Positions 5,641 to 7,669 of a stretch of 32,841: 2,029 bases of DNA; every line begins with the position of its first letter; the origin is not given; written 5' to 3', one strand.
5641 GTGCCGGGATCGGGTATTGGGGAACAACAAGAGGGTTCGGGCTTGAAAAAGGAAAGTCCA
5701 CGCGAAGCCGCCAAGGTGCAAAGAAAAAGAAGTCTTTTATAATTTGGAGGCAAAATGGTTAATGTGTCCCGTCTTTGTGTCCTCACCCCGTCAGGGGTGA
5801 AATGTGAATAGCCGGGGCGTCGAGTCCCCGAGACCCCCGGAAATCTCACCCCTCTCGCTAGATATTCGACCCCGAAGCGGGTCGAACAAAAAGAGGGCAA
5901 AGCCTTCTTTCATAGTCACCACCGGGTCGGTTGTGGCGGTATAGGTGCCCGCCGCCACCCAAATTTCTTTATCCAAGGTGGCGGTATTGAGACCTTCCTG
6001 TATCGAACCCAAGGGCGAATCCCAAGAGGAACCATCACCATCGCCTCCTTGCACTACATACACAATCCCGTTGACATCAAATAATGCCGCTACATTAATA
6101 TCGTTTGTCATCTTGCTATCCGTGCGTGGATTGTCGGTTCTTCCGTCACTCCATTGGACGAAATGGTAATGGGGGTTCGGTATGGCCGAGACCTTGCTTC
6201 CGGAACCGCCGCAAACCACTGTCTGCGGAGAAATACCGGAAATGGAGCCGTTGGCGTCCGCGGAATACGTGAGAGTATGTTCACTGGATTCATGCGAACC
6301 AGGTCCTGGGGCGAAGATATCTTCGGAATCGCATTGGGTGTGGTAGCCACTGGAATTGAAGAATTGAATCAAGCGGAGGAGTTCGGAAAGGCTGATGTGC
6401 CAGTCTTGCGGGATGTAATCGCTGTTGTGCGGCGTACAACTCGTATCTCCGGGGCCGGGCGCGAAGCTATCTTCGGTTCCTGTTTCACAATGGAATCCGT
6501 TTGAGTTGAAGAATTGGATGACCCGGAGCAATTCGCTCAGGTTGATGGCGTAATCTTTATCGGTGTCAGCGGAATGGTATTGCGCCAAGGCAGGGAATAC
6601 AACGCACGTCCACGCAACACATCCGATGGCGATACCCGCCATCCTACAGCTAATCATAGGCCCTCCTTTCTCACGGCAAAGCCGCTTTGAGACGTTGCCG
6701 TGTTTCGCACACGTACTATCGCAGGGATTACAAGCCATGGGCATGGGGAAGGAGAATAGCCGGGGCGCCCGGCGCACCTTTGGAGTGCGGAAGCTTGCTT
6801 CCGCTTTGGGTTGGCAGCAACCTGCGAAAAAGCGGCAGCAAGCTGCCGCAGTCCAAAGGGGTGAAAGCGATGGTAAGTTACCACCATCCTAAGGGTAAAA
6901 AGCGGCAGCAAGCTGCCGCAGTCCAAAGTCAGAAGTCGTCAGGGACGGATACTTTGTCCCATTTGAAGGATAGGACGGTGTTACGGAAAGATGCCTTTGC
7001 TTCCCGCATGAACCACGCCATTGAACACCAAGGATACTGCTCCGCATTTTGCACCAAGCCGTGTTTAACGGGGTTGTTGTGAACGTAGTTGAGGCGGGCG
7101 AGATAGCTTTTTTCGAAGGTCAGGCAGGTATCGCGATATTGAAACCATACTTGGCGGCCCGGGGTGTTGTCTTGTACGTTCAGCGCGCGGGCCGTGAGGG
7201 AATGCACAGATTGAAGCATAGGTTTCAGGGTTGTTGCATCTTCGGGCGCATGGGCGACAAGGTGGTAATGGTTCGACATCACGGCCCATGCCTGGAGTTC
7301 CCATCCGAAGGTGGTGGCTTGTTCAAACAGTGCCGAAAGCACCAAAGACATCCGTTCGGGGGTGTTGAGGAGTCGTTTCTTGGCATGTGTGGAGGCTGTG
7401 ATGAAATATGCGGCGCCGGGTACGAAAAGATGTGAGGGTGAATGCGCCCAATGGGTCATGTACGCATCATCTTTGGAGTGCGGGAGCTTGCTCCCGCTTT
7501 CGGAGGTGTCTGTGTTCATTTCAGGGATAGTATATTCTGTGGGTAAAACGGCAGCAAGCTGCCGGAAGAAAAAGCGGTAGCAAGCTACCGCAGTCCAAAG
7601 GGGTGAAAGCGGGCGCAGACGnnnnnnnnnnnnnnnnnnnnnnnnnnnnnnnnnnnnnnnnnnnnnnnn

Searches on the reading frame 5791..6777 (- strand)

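Call 17: search_protein_families(library=pfam, proteins=[window:5791-6777:-])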
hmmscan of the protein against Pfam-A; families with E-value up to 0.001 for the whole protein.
window:5791-6777:- (328 aa): 1 family
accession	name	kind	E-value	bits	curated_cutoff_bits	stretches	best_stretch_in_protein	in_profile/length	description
PF18998.6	Flg_new_2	-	1e-09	38.7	23.6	1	167-236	1-72/73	Divergent InlB B-repeat domain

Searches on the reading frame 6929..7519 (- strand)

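Call 17: search_protein_families(library=pfam, proteins=[window:6929-7519:-])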
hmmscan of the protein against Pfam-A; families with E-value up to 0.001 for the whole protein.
window:6929-7519:- (196 aa): 1 family
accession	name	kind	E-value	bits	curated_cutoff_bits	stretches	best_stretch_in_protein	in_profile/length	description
PF01797.21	Y1_Tnp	-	9.4e-05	23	23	1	40-147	9-119/121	Transposase IS200 like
